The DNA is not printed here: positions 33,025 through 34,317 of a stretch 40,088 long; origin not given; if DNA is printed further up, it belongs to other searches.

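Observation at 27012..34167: Five tandem, diverged paralogs of a GT-A-like protein lacking the canonical GT2 acidic motifs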

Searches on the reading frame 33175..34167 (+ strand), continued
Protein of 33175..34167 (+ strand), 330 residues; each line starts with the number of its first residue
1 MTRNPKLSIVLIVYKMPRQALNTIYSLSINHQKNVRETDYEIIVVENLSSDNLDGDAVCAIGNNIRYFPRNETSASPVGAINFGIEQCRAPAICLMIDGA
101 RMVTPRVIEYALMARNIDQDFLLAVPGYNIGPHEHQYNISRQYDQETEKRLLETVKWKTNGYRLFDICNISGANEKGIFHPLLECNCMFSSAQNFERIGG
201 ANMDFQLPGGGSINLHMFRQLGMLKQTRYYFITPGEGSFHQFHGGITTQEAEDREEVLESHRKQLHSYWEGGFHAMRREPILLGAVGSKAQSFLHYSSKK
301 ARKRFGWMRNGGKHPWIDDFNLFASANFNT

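Call 28: find_encoding_contigs(protein=P0040, flank=10000, max_places=2)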
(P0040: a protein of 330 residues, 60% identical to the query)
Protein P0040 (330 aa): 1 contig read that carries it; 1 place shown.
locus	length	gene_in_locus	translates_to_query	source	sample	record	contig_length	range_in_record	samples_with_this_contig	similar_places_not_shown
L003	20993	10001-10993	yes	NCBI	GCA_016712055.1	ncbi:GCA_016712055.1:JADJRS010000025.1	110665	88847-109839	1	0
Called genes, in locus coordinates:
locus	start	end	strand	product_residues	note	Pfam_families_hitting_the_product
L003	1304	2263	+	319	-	PF00890:FAD_binding_2 (faint), PF03486:HI0933_like (faint), PF07992:Pyr_redox_2, PF12831:FAD_oxidored (faint), PF13738:Pyr_redox_3, PF00070:Pyr_redox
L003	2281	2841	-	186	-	PF06938:DUF1285_N, PF21028:DUF1285_C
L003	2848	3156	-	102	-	-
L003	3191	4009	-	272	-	PF05721:PhyH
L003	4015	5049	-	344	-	PF04055:Radical_SAM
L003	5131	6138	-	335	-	PF00579:tRNA-synt_1b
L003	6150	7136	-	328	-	PF00106:adh_short, PF08659:KR (weak), PF13561:adh_short_C2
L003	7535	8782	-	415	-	PF13472:Lipase_GDSL_2 (faint)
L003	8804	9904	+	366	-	-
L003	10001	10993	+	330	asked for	PF00535:Glycos_transf_2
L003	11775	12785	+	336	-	PF13469:Sulfotransfer_3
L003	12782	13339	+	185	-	-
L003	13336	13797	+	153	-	-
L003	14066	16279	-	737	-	PF00535:Glycos_transf_2, PF13641:Glyco_tranf_2_3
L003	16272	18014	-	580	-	PF26400:DUF8098 (faint)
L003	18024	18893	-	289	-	PF00685:Sulfotransfer_1, PF13469:Sulfotransfer_3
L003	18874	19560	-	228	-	PF00005:ABC_tran, PF13304:AAA_21 (faint)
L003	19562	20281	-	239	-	PF01061:ABC2_membrane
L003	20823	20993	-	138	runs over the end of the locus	PF19040:SGNH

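Call 30: search_protein_representatives(alignment_id=A2)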
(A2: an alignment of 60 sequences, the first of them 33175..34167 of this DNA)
Query: 60 sequences, 330 profile positions. Proteins with E-value up to 0.001 (for the whole library): 2181; up to 1e-10: 1196; up to 1e-30: 628. The best 150 are listed.
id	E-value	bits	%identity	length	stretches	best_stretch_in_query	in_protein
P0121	1.3e-244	826.2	-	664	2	4-321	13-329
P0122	1.7e-243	822.6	-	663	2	3-324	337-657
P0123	1.1e-239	810.0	-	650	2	4-324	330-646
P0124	1.8e-215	730.4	-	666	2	4-321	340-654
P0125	4.7e-192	653.4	-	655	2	3-323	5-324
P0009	2.2e-161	552.6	-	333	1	2-325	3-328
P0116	1.2e-159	546.9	-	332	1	3-323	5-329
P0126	2.2e-144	496.7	-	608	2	5-324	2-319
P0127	3.8e-138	476.3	-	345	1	7-327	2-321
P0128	3.7e-137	473.0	-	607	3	3-317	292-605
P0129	1.3e-132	458.0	-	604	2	3-319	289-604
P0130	2.4e-127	440.7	-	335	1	16-328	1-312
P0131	2.5e-126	437.4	-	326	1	3-322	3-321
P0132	4.5e-124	430.0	-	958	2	2-251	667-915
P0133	1.4e-120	418.5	-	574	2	4-322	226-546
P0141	3.4e-111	387.7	-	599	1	4-320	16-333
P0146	5.2e-103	360.8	-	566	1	3-304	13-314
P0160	7.5e-88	310.9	-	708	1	3-309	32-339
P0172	5.4e-82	291.7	-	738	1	3-294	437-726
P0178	7.9e-81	287.8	-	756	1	5-274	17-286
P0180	1.7e-80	286.8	-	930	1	3-297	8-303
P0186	3.6e-80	285.7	-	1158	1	3-302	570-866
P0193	2.2e-79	283.1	-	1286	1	3-301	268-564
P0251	1.1e-72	261.1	-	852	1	4-297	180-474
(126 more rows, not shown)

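Call 33: search_protein_families(library=pfam, proteins=[P0132, P0160, P0172, P0178, P0180, P0186, P0193, P0141, P0146, P0251], max_evalue=0.001)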
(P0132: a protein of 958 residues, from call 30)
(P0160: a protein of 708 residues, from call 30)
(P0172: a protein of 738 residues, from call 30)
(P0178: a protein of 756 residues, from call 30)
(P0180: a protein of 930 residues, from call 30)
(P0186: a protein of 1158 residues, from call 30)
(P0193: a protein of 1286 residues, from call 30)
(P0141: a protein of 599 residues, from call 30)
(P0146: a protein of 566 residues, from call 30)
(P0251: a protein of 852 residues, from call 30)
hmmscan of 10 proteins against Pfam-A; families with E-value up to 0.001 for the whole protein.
P0132 (958 aa): 4 families
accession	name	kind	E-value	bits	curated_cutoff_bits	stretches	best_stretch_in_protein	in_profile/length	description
PF00535.33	Glycos_transf_2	-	1.9e-15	57.7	23.3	2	673-821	1-145/168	Glycosyl transferase family 2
PF10111.15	Glyco_tranf_2_2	-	5.2e-10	39.7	27.3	1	76-275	15-200/276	Glycosyltransferase like family 2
PF13578.12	Methyltransf_24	-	5e-09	37.4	26.3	1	470-533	48-105/105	Methyltransferase domain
PF13641.12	Glyco_tranf_2_3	-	5.5e-08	33.5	27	0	63-165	3-107/230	Glycosyltransferase like family 2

P0160 (708 aa): 3 families
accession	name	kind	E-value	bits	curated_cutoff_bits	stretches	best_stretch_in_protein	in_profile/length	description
PF10364.14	NKWYS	-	7.8e-20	71.7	25.1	1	571-688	25-139/139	Putative capsular polysaccharide synthesis protein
PF00535.33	Glycos_transf_2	-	1.1e-09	38.9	23.3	1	37-148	1-108/168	Glycosyl transferase family 2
PF10111.15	Glyco_tranf_2_2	-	1.2e-05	25.4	27.3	1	67-253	29-202/276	Glycosyltransferase like family 2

P0172 (738 aa): 1 family
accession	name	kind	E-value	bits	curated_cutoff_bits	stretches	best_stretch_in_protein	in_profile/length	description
PF00535.33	Glycos_transf_2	-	2.5e-07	31.2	23.3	1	442-550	1-104/168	Glycosyl transferase family 2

P0178 (756 aa): 15 families
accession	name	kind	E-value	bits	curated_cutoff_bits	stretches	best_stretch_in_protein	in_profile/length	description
PF08241.18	Methyltransf_11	-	1.6e-24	86.8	21.2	1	474-567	1-95/95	Methyltransferase domain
PF13649.12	Methyltransf_25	-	2e-22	80.1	27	1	473-563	1-97/97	Methyltransferase domain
PF13847.12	Methyltransf_31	-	8.7e-22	77.8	27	1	469-594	3-129/145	Methyltransferase domain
PF13489.12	Methyltransf_23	-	3.3e-15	56.7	27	1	465-575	18-128/164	Methyltransferase domain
PF08242.18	Methyltransf_12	-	5.8e-14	53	30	1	474-565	1-98/98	Methyltransferase domain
PF00535.33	Glycos_transf_2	-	2.1e-09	38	23.3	1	20-108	1-85/168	Glycosyl transferase family 2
PF01209.24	Ubie_methyltran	-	5.1e-09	36.3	20.1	1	469-567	47-151/233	ubiE/COQ5 methyltransferase family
PF02353.26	CMAS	-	1.2e-07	31.8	27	1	466-569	59-166/273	Mycolic acid cyclopropane synthetase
PF10111.15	Glyco_tranf_2_2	-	1.2e-06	28.7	27.3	1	50-234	28-200/276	Glycosyltransferase like family 2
PF08003.17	Methyltransf_9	-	1.8e-06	27.6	23.8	1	469-573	115-223/315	Protein of unknown function (DUF1698)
PF03291.22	mRNA_G-N7_MeTrfase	-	3.3e-05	23.6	26.6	1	470-574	62-187/315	mRNA (guanine-N(7))-methyltransferase domain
PF05175.20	MTS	-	9.2e-05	22.6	23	1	469-569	31-140/170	Methyltransferase small domain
PF01135.25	PCMT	-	0.00058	20.1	20.3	1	466-523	70-133/210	Protein-L-isoaspartate(D-aspartate) O-methyltransferase (PCMT)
PF13679.12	Methyltransf_32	-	0.00067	20.1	27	0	470-513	26-75/143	Methyltransferase domain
PF03141.22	Methyltransf_29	-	0.00087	18.4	23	0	472-577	120-227/506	Putative S-adenosyl-L-methionine-dependent methyltransferase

P0180 (930 aa): 8 families
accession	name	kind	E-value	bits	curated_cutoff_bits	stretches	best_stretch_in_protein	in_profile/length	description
PF05711.17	TylF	-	1.6e-90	303.4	23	1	720-929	54-264/264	Macrocin-O-methyltransferase (TylF)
PF13578.12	Methyltransf_24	-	6.9e-23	82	26.3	2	762-893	1-104/105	Methyltransferase domain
PF00535.33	Glycos_transf_2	-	2.2e-10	41.2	23.3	1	13-101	1-85/168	Glycosyl transferase family 2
PF07719.23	TPR_2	-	1.3e-06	28.5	27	1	397-428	1-32/34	Tetratricopeptide repeat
PF13181.12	TPR_8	-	1.6e-06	28.3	25.7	1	397-429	1-33/34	Tetratricopeptide repeat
PF13428.12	TPR_14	-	8.4e-06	26.4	23.5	0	400-429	4-33/44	Tetratricopeptide repeat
PF00515.34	TPR_1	-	9.7e-06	25.6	27.8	1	400-427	4-31/34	Tetratricopeptide repeat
PF13414.12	TPR_11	-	2.3e-05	24.4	26.8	1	404-431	1-28/42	TPR repeat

P0186 (1158 aa): 6 families
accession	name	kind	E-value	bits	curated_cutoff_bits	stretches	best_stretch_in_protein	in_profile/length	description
PF13469.12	Sulfotransfer_3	-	4.4e-19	70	27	1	967-1114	94-213/216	Sulfotransferase family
PF00535.33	Glycos_transf_2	-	8e-09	36.1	23.3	1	575-662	1-85/168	Glycosyl transferase family 2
PF07719.23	TPR_2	-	6.3e-07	29.5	27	0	425-451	7-33/34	Tetratricopeptide repeat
PF13181.12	TPR_8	-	3e-06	27.4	25.7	0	425-451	7-33/34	Tetratricopeptide repeat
PF00685.33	Sulfotransfer_1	-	8e-06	25.9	22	1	905-1114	3-182/255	Sulfotransferase domain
PF13424.12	TPR_12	-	0.0009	19.8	30.1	0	425-449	9-75/77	Tetratricopeptide repeat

P0193 (1286 aa): 6 families
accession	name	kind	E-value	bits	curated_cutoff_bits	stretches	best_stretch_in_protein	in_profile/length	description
PF13524.12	Glyco_trans_1_2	-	9.5e-13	48.8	25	1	1099-1237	6-132/144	Glycosyl transferase-like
PF13469.12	Sulfotransfer_3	-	1.3e-11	45.7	27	1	19-180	2-187/216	Sulfotransferase family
PF00535.33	Glycos_transf_2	-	2.7e-11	44.1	23.3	1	273-389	1-112/168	Glycosyl transferase family 2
PF13692.12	Glyco_trans_1_4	-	3.6e-10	40.7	27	1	1088-1218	13-141/142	Glycosyl transferases group 1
PF00534.26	Glycos_transf_1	-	2.6e-06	27.5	26.4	1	1099-1232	37-171/172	Glycosyl transferases group 1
PF10111.15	Glyco_tranf_2_2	-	2.5e-05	24.4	27.3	1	303-485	28-198/276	Glycosyltransferase like family 2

P0141 (599 aa): 3 families
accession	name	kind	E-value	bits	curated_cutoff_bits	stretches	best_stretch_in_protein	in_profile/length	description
PF13578.12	Methyltransf_24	-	2e-25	90.1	26.3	1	400-516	1-105/105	Methyltransferase domain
PF00535.33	Glycos_transf_2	-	4.5e-05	23.9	23.3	1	20-209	1-166/168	Glycosyl transferase family 2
PF05711.17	TylF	-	0.00042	20.1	23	0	463-519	177-232/264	Macrocin-O-methyltransferase (TylF)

P0146 (566 aa): 3 families
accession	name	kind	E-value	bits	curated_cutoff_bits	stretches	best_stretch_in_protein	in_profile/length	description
PF13578.12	Methyltransf_24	-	6.8e-11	43.4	26.3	1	376-495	1-105/105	Methyltransferase domain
PF00535.33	Glycos_transf_2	-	4.5e-07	30.4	23.3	1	18-147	1-126/168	Glycosyl transferase family 2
PF10111.15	Glyco_tranf_2_2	-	4.8e-05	23.4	27.3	1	47-228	27-196/276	Glycosyltransferase like family 2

P0251 (852 aa): 3 families
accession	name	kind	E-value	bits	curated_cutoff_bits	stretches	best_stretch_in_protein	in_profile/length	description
PF13578.12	Methyltransf_24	-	1.1e-08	36.3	26.3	1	631-727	1-105/105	Methyltransferase domain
PF00535.33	Glycos_transf_2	-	3.1e-05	24.4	23.3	1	184-272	1-85/168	Glycosyl transferase family 2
PF10111.15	Glyco_tranf_2_2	-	0.00075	19.5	27.3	0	353-396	159-198/276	Glycosyltransferase like family 2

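Call 40: find_related_loci(query=A2, collection=genome_contigs, flank=8000)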
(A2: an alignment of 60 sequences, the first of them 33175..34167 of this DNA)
Query A2 (330 aa) in genome_contigs; peptide patterns used: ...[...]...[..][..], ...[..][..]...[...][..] (x = any residue, [..] = any of these).
398 stretches matched a pattern; 378 encode a relative of the query (tblastn E <= 1e-3); the best 80 are kept; 80 distinct loci.
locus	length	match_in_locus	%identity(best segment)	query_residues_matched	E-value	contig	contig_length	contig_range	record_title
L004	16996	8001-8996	70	1-330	2e-163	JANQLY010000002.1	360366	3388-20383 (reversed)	MAG: Pseudomonadales bacterium isolate PL25a_bin.76 k99_2868471, whole genome shotgun sequence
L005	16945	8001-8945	65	5-319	3e-146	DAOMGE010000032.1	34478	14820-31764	MAG TPA_asm: Pseudomonadales bacterium isolate AMR_MDS_4984 NODE_398_length_34478_cov_8.155390, whole genome shotgun seq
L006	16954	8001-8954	64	5-322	2e-142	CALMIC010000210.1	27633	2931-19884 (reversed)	MAG TPA_asm: uncultured Cellvibrionales bacterium isolate SRR8859111_bin.17_CONCOCT_v1.1_MAG genome assembly, contig: ER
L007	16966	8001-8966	63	1-322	1e-141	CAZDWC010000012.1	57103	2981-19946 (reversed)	MAG TPA_asm: uncultured Pseudomonadales bacterium isolate SRP302895_co1_220 genome assembly, contig: NODE_964_length_571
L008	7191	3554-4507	61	2-319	1e-136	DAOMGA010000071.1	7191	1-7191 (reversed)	MAG TPA_asm: Pseudomonadales bacterium isolate AMR_MDS_4988 NODE_3330_length_7191_cov_3.247197, whole genome shotgun seq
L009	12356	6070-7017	62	4-319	3e-136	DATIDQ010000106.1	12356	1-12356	MAG TPA_asm: Pseudomonadales bacterium isolate SMAG_U16347 k141_1379860, whole genome shotgun sequence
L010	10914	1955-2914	60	4-323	6e-134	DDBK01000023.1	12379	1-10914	MAG TPA_asm: Cellvibrionales bacterium UBA2034 UBA2034_contig_10551, whole genome shotgun sequence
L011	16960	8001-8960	59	5-324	1e-133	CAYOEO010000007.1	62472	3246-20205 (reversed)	MAG TPA_asm: uncultured Pseudomonadales bacterium isolate SRP263991_co5_107 genome assembly, contig: NODE_1064_length_62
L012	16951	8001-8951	61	2-318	2e-133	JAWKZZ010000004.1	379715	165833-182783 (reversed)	MAG: Pseudomonadales bacterium isolate ABC1.141 ABC1.141.fa-4, whole genome shotgun sequence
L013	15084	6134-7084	60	5-321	8e-131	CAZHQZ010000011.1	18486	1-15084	MAG TPA_asm: uncultured Pseudomonadales bacterium isolate SRP263991_co5_282 genome assembly, contig: NODE_5893_length_18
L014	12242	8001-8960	52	5-327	6e-112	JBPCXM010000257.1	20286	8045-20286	MAG: Pseudomonadales bacterium isolate MAG_seacave_111 S1Ck127_9486646, whole genome shotgun sequence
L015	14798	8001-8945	51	4-319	1e-110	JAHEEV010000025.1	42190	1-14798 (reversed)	MAG: Halieaceae bacterium isolate Ww294 NODE_1217_length_42190_cov_18.650170, whole genome shotgun sequence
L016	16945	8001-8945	53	5-319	9e-110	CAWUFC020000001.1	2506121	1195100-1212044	MAG: Halieaceae bacterium isolate 5b87221c-c285-40f0-8db9-9bb7071d1699 genome assembly, contig: contig_1, whole genome s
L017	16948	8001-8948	51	5-321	1e-109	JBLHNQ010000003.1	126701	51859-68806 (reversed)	MAG: Halioglobus sp. isolate 3300055726_48 Ga0535650_0000088, whole genome shotgun sequence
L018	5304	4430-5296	56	5-294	7e-110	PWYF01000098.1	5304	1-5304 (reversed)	MAG: Thiotrichales bacterium isolate T3Sed10_123 T3-Sed10-C44204, whole genome shotgun sequence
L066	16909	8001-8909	48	1-304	4e-96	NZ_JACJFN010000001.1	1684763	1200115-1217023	Aquipseudomonas guryensis strain SR9 contig1, whole genome shotgun sequence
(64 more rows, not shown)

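Call 43: search_protein_families(library=pfam, proteins=[L066:466-1464:-, L066:1482-4628:-, L066:4681-5436:-, L066:5445-6233:-, L066:6285-7070:+, L066:8987-10078:+, L066:9943-10839:+, L066:11119-12279:+, L066:13064-14935:+, L066:15668-16864:-], max_evalue=0.001)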
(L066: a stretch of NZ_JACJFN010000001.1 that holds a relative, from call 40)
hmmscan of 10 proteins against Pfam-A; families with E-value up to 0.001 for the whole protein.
L066:466-1464:- (332 aa): 2 families
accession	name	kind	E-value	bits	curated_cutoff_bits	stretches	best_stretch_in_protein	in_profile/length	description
PF00535.33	Glycos_transf_2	-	5.7e-20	72.4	23.3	1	33-145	2-111/168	Glycosyl transferase family 2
PF13641.12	Glyco_tranf_2_3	-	8.5e-11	42.7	27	1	31-231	3-208/230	Glycosyltransferase like family 2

L066:1482-4628:- (1048 aa): 3 families
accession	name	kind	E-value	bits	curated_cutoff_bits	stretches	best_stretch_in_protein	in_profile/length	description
PF14307.12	Glyco_tran_WbsX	-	6.6e-137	457.1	25.1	1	446-782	2-349/350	Glycosyltransferase WbsX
PF05045.17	RgpF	-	5.9e-34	118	25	1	804-1025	271-501/503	Rhamnan synthesis protein F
PF13469.12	Sulfotransfer_3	-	0.00025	21.8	27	0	10-208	3-216/216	Sulfotransferase family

L066:4681-5436:- (251 aa): 2 families
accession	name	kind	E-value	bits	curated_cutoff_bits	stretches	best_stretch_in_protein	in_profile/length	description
PF00005.33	ABC_tran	-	5.1e-23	82.6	25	1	31-163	1-135/137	ABC transporter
PF13304.12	AAA_21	-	9.1e-07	29.7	27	0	45-62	3-20/304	AAA domain, putative AbiEii toxin, Type IV TA system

L066:5445-6233:- (262 aa): 2 families
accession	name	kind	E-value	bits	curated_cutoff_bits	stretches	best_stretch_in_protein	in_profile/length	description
PF01061.29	ABC2_membrane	-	1e-13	51.8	26.9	1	32-221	17-210/211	ABC-2 type transporter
PF12698.13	ABC2_membrane_3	-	5.6e-08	32.7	31.6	1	102-249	199-341/347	ABC-2 family transporter protein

L066:6285-7070:+ (261 aa): 1 family
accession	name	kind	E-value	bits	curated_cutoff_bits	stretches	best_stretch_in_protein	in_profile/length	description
PF13469.12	Sulfotransfer_3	-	2.2e-06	28.6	27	1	40-167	3-143/216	Sulfotransferase family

L066:8987-10078:+ (363 aa): 2 families
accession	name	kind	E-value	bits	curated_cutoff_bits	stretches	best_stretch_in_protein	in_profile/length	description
PF01757.29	Acyl_transf_3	-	5.2e-38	131.3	31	1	10-339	4-326/326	Acyltransferase domain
PF07786.18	HGSNAT_cat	-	5.7e-06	26.5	22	1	6-91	1-79/222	Heparan-alpha-glucosaminide N-acetyltransferase, catalytic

L066:9943-10839:+ (298 aa): 2 families
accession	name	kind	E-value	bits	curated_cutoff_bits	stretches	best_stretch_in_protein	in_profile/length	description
PF13578.12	Methyltransf_24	-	1.1e-25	91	26.3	1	87-203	1-105/105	Methyltransferase domain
PF05711.17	TylF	-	8.2e-07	29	23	1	150-213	177-239/264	Macrocin-O-methyltransferase (TylF)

L066:11119-12279:+ (386 aa): 1 family
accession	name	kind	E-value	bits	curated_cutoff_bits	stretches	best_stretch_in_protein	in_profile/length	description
PF01757.29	Acyl_transf_3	-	3.1e-27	95.9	31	1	18-354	2-325/326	Acyltransferase domain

L066:13064-14935:+ (623 aa): 4 families
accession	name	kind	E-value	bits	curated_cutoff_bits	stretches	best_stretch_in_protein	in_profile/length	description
PF00884.28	Sulfatase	-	4.1e-56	190.9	25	1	34-341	1-300/301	Sulfatase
PF16347.10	SGSH_C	-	1.1e-06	29.4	29.3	1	303-362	13-73/154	N-sulphoglucosamine sulphohydrolase, C-terminal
PF01663.27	Phosphodiest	-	1.6e-05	25.1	23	0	171-282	120-220/342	Type I phosphodiesterase / nucleotide pyrophosphatase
PF02995.22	DUF229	-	0.00043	19.5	25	1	237-283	297-343/496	Protein of unknown function (DUF229)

L066:15668-16864:- (398 aa): 2 families
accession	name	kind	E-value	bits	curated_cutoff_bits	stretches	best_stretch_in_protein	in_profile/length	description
PF02233.22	PNTB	-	4.5e-170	566.9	31.7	1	1-395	71-455/456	NAD(P) transhydrogenase beta subunit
PF00205.28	TPP_enzyme_M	-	3.1e-05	24.1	30.4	1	233-326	3-87/137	Thiamine pyrophosphate enzyme, central domain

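Call 44: search_dna_similar(query=window:33175-34167:+, collection=plasmids, mode=protein, max_rows=15)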
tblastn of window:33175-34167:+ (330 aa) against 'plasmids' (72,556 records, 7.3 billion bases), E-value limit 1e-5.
Records with a match: 3; places in all: 3; records where one place covers at least 80% of the query: 1.
Best place of each record, by identity: <60% 3.
By first word of the organism name: Sphingobium 1; Rhodobacter 1; Acuticoccus 1.
By predicted mobility (MOB-suite, as given by PLSDB): non-mobilizable 3.
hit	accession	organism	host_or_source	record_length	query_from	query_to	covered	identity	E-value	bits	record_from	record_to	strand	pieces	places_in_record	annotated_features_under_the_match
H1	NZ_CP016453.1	Sphingobium sp. RAC03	Microbial isolate,Algal phycosphere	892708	4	280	84%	33.7%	1e-38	152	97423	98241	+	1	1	glycosyltransferase family A protein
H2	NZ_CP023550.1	Rhodobacter sp. CZR27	cell culture,paddy soil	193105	5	243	72%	31.0%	6e-31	130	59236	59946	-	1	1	CmcI family methyltransferase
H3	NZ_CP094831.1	Acuticoccus sp. I52.16.1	pure culture,seawater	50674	3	248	75%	29.1%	5e-26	115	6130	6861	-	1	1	hypothetical protein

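Call 63: get_annotated_region(hit=H1, flank=8000)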
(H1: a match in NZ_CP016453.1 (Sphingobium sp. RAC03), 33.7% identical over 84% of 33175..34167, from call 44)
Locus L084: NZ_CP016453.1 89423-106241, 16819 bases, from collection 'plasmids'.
description: Sphingobium sp. RAC03 plasmid pBSY17_1, complete sequence
organism: Sphingobium sp. RAC03 (NCBI taxid 1843368)
taxonomy: Bacteria; Pseudomonadota; Alphaproteobacteria; Sphingomonadales; Sphingomonadaceae; Sphingobium; Sphingobium sp. RAC03
host: -; source: Microbial isolate,Algal phycosphere; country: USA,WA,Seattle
typing (MOB-suite, as given by PLSDB): non-mobilizable; mating-pair formation MPF_F
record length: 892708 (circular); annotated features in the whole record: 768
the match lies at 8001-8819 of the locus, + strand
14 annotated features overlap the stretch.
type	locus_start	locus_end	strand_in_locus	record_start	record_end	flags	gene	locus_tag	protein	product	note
CDS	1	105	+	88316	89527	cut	-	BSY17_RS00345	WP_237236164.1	GGDEF domain-containing protein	-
CDS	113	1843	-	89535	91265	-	-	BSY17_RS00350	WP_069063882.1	class I SAM-dependent methyltransferase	GO:0032259 - methylation [Evidence IEA]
CDS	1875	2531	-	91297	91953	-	-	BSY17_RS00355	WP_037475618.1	class I SAM-dependent methyltransferase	-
CDS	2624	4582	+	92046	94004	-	-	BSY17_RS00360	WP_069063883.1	polysaccharide pyruvyl transferase family protein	-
CDS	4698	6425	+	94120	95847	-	-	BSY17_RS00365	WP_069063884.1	tetratricopeptide repeat protein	-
CDS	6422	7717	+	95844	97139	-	-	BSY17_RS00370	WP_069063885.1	polysaccharide pyruvyl transferase family protein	-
CDS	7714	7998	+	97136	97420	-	-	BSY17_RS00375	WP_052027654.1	acyl carrier protein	-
CDS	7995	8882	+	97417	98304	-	-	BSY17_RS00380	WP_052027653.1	glycosyltransferase family A protein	-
CDS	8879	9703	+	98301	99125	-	-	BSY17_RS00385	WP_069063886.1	phytanoyl-CoA dioxygenase family protein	-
CDS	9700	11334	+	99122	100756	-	-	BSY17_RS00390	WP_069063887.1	fatty acyl-AMP ligase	-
CDS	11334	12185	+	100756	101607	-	-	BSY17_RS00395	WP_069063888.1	phytanoyl-CoA dioxygenase family protein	-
CDS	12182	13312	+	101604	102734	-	-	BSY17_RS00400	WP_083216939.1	cytochrome P450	-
CDS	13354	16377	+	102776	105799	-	-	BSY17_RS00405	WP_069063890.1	glycosyltransferase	-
CDS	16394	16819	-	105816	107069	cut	-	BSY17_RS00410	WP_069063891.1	MFS transporter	GO:0055085 - transmembrane transport [Evidence IEA]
